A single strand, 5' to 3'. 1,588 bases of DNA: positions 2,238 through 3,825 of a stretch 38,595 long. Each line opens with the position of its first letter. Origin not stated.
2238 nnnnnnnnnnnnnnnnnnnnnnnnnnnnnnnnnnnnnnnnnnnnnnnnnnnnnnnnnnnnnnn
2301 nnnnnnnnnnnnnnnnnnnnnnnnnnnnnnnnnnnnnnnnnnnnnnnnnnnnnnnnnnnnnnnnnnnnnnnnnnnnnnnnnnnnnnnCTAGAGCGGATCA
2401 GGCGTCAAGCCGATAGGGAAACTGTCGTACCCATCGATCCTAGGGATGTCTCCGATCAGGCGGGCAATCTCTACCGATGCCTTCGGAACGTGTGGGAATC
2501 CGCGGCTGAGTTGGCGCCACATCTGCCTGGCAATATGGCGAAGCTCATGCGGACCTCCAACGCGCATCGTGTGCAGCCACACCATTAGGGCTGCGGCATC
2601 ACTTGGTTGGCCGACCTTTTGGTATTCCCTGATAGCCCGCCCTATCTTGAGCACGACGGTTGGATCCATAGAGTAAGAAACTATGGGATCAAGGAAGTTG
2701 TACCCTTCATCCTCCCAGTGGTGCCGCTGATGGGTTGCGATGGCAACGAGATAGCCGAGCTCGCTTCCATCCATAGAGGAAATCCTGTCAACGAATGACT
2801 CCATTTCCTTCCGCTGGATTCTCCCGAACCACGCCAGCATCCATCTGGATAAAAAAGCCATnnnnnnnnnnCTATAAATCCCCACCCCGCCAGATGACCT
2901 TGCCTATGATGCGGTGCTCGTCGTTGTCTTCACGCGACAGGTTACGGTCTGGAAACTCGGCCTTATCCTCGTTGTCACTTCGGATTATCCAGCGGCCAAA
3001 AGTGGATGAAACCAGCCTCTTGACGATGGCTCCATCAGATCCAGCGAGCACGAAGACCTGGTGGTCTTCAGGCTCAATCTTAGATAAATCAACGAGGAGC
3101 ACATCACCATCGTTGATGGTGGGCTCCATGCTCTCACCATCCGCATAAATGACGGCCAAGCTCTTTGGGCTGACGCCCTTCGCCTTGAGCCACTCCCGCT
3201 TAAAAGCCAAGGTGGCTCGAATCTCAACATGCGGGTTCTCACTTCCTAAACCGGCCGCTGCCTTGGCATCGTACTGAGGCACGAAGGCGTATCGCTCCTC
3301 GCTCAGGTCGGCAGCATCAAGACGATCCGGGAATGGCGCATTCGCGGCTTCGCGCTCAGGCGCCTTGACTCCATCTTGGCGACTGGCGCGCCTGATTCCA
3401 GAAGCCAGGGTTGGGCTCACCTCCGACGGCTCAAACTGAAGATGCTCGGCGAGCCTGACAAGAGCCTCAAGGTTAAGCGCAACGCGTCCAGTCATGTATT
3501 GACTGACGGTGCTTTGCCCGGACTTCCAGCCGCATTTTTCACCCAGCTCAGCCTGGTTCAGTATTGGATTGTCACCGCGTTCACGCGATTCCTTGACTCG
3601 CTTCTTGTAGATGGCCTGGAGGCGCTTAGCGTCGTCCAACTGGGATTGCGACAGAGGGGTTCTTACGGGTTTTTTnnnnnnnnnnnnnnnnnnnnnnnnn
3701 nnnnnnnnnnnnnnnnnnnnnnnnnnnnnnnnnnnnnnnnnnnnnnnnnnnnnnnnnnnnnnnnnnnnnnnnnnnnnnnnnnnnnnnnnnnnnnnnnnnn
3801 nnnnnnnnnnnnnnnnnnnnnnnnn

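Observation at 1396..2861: Two-gene low-GC cassette co-transcribed downstream of cI (rexAB-like position); candidate exclusion or abortive-infection module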

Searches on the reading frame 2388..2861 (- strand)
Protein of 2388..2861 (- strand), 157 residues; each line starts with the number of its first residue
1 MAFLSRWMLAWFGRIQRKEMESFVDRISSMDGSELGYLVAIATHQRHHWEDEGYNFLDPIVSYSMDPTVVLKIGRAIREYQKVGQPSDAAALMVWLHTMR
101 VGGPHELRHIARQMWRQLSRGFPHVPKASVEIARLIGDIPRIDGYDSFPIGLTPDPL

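Call 5: search_protein_families(library=pfam, proteins=[window:2388-2861:-], max_evalue=1)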
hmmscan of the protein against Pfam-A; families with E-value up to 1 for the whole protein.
window:2388-2861:- (157 aa): 0 families

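Call 6: search_protein_families(library=padloc, proteins=[window:2388-2861:-], max_evalue=1)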
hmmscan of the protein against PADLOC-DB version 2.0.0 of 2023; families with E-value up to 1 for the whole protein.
window:2388-2861:- (157 aa): 0 families

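Call 7: search_protein_families(library=phrogs, proteins=[window:2388-2861:-], max_evalue=0.1)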
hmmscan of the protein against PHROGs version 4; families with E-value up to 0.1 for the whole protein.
window:2388-2861:- (157 aa): 0 families

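Call 10: search_dna_similar(query=window:2388-2861:-, collection=phages, mode=protein, max_rows=40, max_evalue=0.01)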
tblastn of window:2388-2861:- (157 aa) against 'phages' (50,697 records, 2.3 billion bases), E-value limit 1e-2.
Records with a match: 2; places in all: 2; records where one place covers at least 80% of the query: 2.
Best place of each record, by identity: >=99% 2.
By first word of the organism name: Pseudomonas 2.
By host as written in the record: Pseudomonas aeruginosa ST773 (NDM-1-producing) 2.
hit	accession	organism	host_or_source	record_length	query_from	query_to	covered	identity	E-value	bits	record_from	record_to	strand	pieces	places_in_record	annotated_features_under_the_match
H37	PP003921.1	Pseudomonas phage vB_Pae_U9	Pseudomonas aeruginosa ST773 ...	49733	1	157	100%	100.0%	4e-101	323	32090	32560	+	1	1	hypothetical protein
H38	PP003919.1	Pseudomonas phage vB_Pae_U7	Pseudomonas aeruginosa ST773 ...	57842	1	157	100%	100.0%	5e-101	322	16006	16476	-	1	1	hypothetical protein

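Call 15: find_homologous_proteins(query=window:2388-2861:-)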
Query window:2388-2861:- (157 aa): 19 proteins with E <= 0.001 among 27 candidates.
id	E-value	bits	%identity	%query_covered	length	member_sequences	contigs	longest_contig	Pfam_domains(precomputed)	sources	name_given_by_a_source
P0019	3.2e-102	357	99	100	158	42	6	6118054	-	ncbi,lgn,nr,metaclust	ncbi:hypothetical protein IPC1147_16725 [Pseudomonas aeruginosa]|nr:hypothetical protein B7D75_05695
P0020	2.4e-58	215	59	100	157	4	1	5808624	-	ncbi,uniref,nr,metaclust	ncbi:hypothetical protein AB688_18470 [Pseudomonas putida]|uniref:hypothetical protein n=1 Tax=Pseud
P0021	2.4e-57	211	58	99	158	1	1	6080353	-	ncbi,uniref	ncbi:hypothetical protein V9K81_08710 [Pseudomonas monteilii]|uniref:hypothetical protein n=1 Tax=Ps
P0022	2.4e-54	202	55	100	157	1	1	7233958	-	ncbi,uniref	ncbi:hypothetical protein ACRZ5O_22670 [Pseudomonas protegens]|uniref:hypothetical protein n=1 Tax=P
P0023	4.5e-53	197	55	100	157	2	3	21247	-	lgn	-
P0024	8.6e-53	197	57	100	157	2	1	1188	-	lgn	-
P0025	7.1e-52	194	55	100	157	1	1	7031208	-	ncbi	ncbi:hypothetical protein [Pseudomonas yamanorum]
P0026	1.9e-51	192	55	100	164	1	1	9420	-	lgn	-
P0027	2.9e-50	188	53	100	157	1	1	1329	-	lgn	-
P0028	1.2e-49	186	54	100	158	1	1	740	-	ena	-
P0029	2.9e-48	182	51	99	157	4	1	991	-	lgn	-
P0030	1.2e-44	170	50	100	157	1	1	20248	-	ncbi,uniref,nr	ncbi:hypothetical protein [Azotobacter vinelandii]|uniref:hypothetical protein n=1 Tax=Azotobacter v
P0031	8.6e-44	167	52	97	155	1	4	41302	-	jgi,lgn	jgi:hypothetical protein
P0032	3.8e-41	159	49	100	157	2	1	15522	-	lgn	-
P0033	4.5e-37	145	46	100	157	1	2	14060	-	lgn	-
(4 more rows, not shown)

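Call 17: find_encoding_contigs(protein=P0020, flank=6000, max_places=3)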
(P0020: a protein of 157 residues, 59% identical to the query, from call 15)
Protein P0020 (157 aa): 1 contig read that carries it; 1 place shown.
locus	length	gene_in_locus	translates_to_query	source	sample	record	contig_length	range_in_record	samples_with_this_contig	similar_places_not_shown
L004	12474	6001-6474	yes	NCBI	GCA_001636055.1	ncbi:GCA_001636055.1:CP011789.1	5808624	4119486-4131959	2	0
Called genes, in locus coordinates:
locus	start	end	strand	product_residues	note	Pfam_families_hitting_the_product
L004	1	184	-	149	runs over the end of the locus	PF03245:Phage_lysis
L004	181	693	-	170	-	PF00959:Phage_lysozyme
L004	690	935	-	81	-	PF16082:Phage_holin_2_4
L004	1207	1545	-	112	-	-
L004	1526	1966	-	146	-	-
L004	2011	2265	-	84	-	-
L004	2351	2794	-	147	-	PF05866:RusA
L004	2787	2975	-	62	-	-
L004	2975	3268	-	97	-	-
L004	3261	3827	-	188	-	-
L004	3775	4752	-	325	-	PF17948:DnaT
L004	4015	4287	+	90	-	-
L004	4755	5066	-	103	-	PF05269:Phage_CII (weak)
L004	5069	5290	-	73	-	PF15943:YdaS_toxin, PF14549:P22_Cro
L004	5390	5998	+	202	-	-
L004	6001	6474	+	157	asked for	-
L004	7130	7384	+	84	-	-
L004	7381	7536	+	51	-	-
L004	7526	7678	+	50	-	-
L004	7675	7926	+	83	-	PF04448:DUF551 (faint)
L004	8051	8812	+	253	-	PF03837:RecT (faint)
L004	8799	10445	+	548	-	PF09588:YqaJ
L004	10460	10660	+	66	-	-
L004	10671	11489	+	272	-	-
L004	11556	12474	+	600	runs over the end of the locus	PF00145:DNA_methylase (weak)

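Call 19: find_encoding_contigs(protein=P0022, flank=5000, max_places=2)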
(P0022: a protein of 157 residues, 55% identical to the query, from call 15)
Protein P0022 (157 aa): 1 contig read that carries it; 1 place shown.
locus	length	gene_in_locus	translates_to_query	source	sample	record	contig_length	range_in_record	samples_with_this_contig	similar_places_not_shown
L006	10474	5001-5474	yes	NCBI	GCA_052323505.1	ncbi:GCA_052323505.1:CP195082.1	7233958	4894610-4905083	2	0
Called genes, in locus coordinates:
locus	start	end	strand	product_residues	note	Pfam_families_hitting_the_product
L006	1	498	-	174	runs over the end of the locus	PF00959:Phage_lysozyme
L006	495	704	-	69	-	PF10746:Phage_holin_2_2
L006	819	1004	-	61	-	-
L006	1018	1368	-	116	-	-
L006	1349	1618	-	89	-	-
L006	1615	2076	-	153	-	PF05866:RusA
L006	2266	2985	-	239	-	PF06992:Phage_lambda_P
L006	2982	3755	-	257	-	PF07120:DUF1376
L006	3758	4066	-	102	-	PF05269:Phage_CII (weak)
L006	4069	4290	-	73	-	PF14549:P22_Cro, PF15943:YdaS_toxin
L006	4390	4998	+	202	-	-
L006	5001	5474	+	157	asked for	-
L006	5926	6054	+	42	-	-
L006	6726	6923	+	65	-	-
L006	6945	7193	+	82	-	-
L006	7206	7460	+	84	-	-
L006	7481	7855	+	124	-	-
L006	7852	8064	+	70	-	-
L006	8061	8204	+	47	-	-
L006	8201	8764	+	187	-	-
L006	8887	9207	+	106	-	PF27050:Phage_P22_Y8K6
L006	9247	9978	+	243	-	-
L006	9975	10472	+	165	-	PF05565:Sipho_Gp157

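Call 20: find_encoding_contigs(protein=P0030, flank=5000, max_places=2)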
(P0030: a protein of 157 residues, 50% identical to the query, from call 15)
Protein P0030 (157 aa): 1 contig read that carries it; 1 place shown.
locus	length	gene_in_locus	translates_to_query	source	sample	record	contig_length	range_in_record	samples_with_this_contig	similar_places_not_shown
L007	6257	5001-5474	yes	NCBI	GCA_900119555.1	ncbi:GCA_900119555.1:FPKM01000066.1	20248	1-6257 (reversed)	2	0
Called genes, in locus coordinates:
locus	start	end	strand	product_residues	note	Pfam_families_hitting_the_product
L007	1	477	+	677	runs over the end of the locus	-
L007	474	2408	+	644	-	-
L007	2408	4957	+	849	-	-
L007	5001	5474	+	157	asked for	-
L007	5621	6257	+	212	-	PF03906:Phage_T7_tail (weak)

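Call 37: predict_structure(alignment_id=A4)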
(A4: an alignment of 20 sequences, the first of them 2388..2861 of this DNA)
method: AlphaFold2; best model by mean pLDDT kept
length: 157 residues; sequences in the alignment: 20
mean_pLDDT: 91.8   pTM: 0.85
mean pLDDT of the five models: 91.8, 91.1, 90.1, 89.3, 88.2
residues with pLDDT >= 90: 125; 70-90: 25; 50-70: 7; < 50: 0
segments of 3 or more residues with pLDDT < 50: none
pLDDT, mean of each block of 10 residues (from residue 1): 69 87 96 97 96 93 92 95 93 96 88 97 97 90 96 84
secondary structure, 60 per line:
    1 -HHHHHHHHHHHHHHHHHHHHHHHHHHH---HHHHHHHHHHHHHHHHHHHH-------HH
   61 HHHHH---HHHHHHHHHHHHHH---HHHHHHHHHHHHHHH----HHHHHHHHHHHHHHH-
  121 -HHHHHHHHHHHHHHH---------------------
elements in order: H2-28 H32-51 H59-65 H69-82 H86-100 H105-119 H122-136
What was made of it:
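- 2388..2861 (-): Gene A: 157-aa all-alpha soluble protein of an uncharacterised family (alternative ATG at 2864). AF2 pLDDT 92 with 7 helices (call 37).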

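Call 42: search_solved_structures(query=A4, max_evalue=1)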
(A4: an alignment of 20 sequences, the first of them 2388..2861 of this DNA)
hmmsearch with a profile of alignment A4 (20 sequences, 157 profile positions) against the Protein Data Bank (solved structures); distinct sequences matched with E-value up to 1: 1.
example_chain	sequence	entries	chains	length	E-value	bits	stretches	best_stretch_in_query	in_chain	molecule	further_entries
9dni_A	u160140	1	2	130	0.19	14.9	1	20-87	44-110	De novo designed IR agonist ""S2-F1-S1""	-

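Call 47: search_protein_representatives(alignment_id=A4)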
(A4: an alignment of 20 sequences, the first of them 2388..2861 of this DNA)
Query: 20 sequences, 157 profile positions. Proteins with E-value up to 0.001 (for the whole library): 683; up to 1e-10: 507; up to 1e-30: 103. The best 150 are listed.
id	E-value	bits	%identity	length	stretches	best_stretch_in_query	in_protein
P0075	3.3e-69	248.2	-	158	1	1-156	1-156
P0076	2.3e-61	222.7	-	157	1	1-157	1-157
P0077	3.4e-54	199.4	-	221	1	1-157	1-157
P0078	7.5e-54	198.2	-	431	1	6-156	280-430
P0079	3.3e-52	192.9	-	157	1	1-156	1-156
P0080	1.3e-51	191.0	-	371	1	3-156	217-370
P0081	1.8e-51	190.5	-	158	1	2-156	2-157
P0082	3.7e-51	189.5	-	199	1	2-157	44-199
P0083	5.8e-51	188.9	-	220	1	2-157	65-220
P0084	1.1e-49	184.7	-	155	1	3-157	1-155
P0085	2.6e-49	183.5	-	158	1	1-157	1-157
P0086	2.1e-48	180.5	-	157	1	1-157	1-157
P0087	2.3e-48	180.4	-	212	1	3-156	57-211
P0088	7.1e-48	178.8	-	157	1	3-157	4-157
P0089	1.1e-46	175.0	-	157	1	1-157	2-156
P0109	8.0e-41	155.9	-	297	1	7-157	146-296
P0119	7.8e-39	149.5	-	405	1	6-155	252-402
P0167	1.7e-31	125.6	-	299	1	1-156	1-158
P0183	2.4e-30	121.9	-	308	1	2-154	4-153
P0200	2.1e-29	118.8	-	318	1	4-155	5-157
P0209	6.3e-29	117.3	-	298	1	1-153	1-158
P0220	2.8e-28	115.2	-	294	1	2-154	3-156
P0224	8.7e-28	113.6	-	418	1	4-155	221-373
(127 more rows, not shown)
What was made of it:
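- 2388..2861 (-): Family of 683 representatives at 50% identity (call 47).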

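Call 48: search_protein_families(library=pfam, proteins=[P0078, P0080, P0119, P0224, P0109, P0167, P0183, P0200, P0209, P0220], max_evalue=0.01)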
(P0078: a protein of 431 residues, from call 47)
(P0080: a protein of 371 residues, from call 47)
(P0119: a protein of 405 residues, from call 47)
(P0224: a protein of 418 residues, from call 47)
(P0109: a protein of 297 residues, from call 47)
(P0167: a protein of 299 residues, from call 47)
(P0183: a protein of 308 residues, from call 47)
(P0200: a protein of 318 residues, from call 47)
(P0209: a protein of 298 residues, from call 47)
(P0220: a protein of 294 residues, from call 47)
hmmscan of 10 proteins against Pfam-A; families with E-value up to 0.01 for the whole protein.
P0078 (431 aa): 0 families

P0080 (371 aa): 1 family
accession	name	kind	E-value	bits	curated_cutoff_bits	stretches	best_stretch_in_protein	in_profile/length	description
PF14237.11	GYF_2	-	0.0032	17.7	25.8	1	65-96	1-32/50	GYF domain 2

P0119 (405 aa): 1 family
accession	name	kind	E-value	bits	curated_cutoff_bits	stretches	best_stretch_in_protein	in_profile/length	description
PF05656.20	DUF805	-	1.1e-12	48.9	25.7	1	31-127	5-103/111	Protein of unknown function (DUF805)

P0224 (418 aa): 1 family
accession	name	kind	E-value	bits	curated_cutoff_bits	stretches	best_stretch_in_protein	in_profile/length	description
PF09851.14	SHOCT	-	0.0016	18.6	27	1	388-405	1-18/28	Short C-terminal domain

P0109 (297 aa): 0 families

P0167 (299 aa): 1 family
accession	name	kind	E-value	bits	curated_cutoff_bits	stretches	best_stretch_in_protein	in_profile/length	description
PF02810.21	SEC-C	-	2.1e-09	37.5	20.4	1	196-213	1-18/19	SEC-C motif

P0183 (308 aa): 0 families

P0200 (318 aa): 0 families

P0209 (298 aa): 0 families

P0220 (294 aa): 0 families

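Call 50: search_protein_families(library=ncbifam, proteins=[window:2388-2861:-, P0119, P0080, P0167], max_evalue=1)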
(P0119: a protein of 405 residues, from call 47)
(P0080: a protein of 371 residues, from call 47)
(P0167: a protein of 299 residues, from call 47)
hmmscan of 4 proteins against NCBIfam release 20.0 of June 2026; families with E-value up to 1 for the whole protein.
window:2388-2861:- (157 aa): 0 families

P0119 (405 aa): 0 families

P0080 (371 aa): 0 families

P0167 (299 aa): 9 families
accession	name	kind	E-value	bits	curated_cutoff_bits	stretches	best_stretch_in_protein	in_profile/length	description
NF004088.0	PRK05590.1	equivalog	8.7e-09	35.9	140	1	181-213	132-164/166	hypothetical protein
NF002449.0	PRK01617.1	equivalog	2.5e-05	24.7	141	1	191-213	131-153/154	hypothetical protein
TIGR04102.1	SWIM_PBPRA1643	hypoth_equivalog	3.1e-05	24.3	68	1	190-212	85-107/108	PBPRA1643 family SWIM/SEC-C metal-binding motif protein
NF007704.0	PRK10396.1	equivalog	4.6e-05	23.5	149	1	185-211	192-218/221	hypothetical protein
NF002592.0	PRK02250.1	equivalog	0.00015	21.9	158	1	186-213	140-167/167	hypothetical protein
NF001213.0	PRK00183.1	equivalog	0.00062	19.8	158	1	187-213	127-153/157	hypothetical protein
NF002486.0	PRK01752.1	equivalog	0.005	16.8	120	1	196-214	137-155/157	YchJ family protein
NF008970.0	PRK12318.1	equivalog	0.0066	15.7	267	1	195-213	2-20/291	methionyl aminopeptidase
NF041911.1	HVO_0649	equivalog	0.022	14.6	70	0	264-283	21-42/65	HVO_0649 family zinc finger protein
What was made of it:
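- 2388..2861 (-): No hit in Pfam, PHROG, NCBIfam or PADLOC (calls 5-7, 50).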

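Call 60: find_related_loci(query=A4, collection=viral_contigs, flank=6000)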
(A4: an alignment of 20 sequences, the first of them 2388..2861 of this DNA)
Query A4 (157 aa) in viral_contigs; peptide patterns used: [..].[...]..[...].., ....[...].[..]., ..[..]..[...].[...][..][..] (x = any residue, [..] = any of these).
47 stretches matched a pattern; 16 encode a relative of the query (tblastn E <= 1e-3); 16 distinct loci.
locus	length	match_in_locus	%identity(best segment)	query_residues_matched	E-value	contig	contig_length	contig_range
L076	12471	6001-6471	100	1-157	3e-105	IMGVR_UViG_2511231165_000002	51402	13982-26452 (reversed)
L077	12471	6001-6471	100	1-157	3e-105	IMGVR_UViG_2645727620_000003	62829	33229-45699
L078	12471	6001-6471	100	1-157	4e-105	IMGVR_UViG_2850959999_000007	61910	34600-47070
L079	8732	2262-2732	99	1-157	2e-104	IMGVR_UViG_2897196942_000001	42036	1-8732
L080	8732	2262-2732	99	1-157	2e-104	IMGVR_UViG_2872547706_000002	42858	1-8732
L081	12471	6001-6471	59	1-157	2e-64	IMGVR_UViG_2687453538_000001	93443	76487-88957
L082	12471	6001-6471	50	1-157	9e-56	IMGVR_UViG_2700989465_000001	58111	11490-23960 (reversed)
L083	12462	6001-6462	50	3-156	1e-51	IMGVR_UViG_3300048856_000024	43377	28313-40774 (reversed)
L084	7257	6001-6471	50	1-157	2e-51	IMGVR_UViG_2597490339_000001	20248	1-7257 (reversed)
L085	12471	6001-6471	48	1-157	4e-47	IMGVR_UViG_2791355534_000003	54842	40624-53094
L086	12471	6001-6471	47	1-157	2e-45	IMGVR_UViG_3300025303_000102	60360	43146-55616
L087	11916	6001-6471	46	1-157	7e-45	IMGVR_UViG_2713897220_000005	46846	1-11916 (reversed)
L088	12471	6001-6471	46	1-157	1e-44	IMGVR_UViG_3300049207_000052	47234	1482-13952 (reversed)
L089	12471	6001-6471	46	1-157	1e-43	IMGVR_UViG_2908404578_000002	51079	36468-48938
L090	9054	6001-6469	54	1-157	3e-38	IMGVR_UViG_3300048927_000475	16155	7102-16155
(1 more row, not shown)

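Call 69: search_protein_families(library=padloc, proteins=[L079:3011-3766:+, L079:1511-2164:+], max_evalue=0.01)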
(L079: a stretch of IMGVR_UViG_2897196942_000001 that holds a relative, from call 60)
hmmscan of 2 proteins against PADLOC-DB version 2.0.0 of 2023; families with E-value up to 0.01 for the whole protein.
L079:3011-3766:+ (251 aa): 2 families
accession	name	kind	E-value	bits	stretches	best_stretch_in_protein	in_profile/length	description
PDLC04353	PDC-M04A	-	3.1e-07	28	1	8-51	7-50/232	-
PDLC05033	PDC-S51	-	7e-05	19.8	0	153-205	262-309/376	-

L079:1511-2164:+ (217 aa): 1 family
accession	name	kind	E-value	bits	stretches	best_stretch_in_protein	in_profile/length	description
PDLC05027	PDC-S48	-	2.8e-06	24.7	1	36-171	239-375/411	-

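Call 70: search_protein_families(library=pfam, proteins=[L079:3011-3766:+, L079:1511-2164:+], max_evalue=0.01)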
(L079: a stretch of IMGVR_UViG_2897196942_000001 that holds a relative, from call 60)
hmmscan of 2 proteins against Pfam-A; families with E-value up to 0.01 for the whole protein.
L079:3011-3766:+ (251 aa): 1 family
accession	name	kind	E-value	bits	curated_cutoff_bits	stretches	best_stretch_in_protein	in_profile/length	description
PF12686.12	DUF3800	-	7.4e-22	79.1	21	1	7-204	1-149/149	Protein of unknown function (DUF3800)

L079:1511-2164:+ (217 aa): 1 family
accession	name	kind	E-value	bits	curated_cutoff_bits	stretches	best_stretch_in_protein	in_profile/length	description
PF22746.1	SHOCT-like_DUF2089-C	-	0.0036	17.3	27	1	72-95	6-29/32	SHOCT-like domain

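Call 87: find_related_loci(query=A4, collection=genome_contigs, flank=5000)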
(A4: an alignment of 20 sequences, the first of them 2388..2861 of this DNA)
Query A4 (157 aa) in genome_contigs; peptide patterns used: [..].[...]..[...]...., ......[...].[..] (x = any residue, [..] = any of these).
29 stretches matched a pattern; 6 encode a relative of the query (tblastn E <= 1e-3); 6 distinct loci.
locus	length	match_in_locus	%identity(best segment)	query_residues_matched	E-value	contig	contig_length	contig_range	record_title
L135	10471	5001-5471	56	1-157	7e-57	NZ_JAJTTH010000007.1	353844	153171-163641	Pseudomonas sp. Au-Pse12 contig_7_len_353844, whole genome shotgun sequence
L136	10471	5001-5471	47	1-157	3e-45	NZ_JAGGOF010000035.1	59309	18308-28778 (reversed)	Pseudomonas fluorescens strain ISL-33 ISL33_36, whole genome shotgun sequence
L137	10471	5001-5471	46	1-157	1e-43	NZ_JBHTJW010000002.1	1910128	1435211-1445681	Methylophilus glucosoxydans strain CCUG 59685 GCM70027487_7, whole genome shotgun sequence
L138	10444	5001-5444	45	10-157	2e-42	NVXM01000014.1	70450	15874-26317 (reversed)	MAG: Sphingopyxis sp. isolate NORP11 Contig_source1382A_1027, whole genome shotgun sequence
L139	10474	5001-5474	41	4-156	1e-35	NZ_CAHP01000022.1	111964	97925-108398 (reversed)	Magnetospirillum molischianum DSM 120, whole genome shotgun sequence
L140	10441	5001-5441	30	17-155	5e-18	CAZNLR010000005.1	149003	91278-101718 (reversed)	MAG TPA_asm: uncultured Rhodospirillaceae bacterium isolate SRP200020_co5_401 genome assembly, contig: NODE_116_length_1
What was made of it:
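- Tried and rejected: The genome_contigs scan for A returned only 6 loci because the derived patterns were strict (call 87).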

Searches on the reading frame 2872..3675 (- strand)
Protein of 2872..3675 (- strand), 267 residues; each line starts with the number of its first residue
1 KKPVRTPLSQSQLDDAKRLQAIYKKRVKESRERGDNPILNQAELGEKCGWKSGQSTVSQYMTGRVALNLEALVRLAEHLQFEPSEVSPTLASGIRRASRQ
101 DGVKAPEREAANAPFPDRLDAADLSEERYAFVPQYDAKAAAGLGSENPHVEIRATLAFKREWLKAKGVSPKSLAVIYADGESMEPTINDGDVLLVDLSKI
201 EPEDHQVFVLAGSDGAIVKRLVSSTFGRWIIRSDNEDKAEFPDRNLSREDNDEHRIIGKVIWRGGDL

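Call 5: search_protein_families(library=pfam, proteins=[window:2872-3675:-], max_evalue=1)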
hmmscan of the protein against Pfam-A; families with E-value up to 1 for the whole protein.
window:2872-3675:- (267 aa): 4 families
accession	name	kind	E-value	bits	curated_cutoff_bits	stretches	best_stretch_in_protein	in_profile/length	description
PF00717.28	Peptidase_S24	-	2.7e-15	56.5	23.3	1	135-261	3-116/116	Peptidase S24-like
PF01381.28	HTH_3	-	1.7e-06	28.4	23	1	39-85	10-54/55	Helix-turn-helix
PF13560.12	HTH_31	-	4.2e-06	27.4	27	1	39-86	15-61/64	Helix-turn-helix domain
PF10502.14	Peptidase_S26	-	0.025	15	22.9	1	176-222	26-78/168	Signal peptidase, peptidase S26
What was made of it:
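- Checked: The cI ORF (HTH_3 + Peptidase_S24, call 5) ends with TAG at 2874-2872.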

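Call 6: search_protein_families(library=padloc, proteins=[window:2872-3675:-], max_evalue=1)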
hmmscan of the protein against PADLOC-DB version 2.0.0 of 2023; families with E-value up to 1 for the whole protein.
window:2872-3675:- (267 aa): 1 family
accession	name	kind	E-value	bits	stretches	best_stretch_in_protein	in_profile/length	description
PDLC03954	RmrA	-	0.044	10.7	1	16-83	4-66/380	-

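Call 7: search_protein_families(library=phrogs, proteins=[window:2872-3675:-], max_evalue=0.1)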
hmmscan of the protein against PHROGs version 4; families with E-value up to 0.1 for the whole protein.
window:2872-3675:- (267 aa): 7 families
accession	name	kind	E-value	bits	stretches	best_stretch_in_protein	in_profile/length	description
phrog_4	-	transcription regulation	2.4e-41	143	1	24-264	138-336/400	transcriptional repressor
phrog_6201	-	transcription regulation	2e-21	77.1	1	157-263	12-114/121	CI-like repressor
phrog_811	-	DNA, RNA and nucleotide metabolism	4.3e-07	30.6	1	175-262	50-130/140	UmuD-like protein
phrog_8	-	transcription regulation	4.2e-06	27.4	1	25-86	164-215/346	transcriptional regulator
phrog_2967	-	transcription regulation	0.016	15.8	1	24-84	20-67/225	transcriptional regulator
phrog_8558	-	unknown function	0.035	15.3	1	176-261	23-105/114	-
phrog_638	-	transcription regulation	0.065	14.1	1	54-87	31-64/145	transcriptional regulator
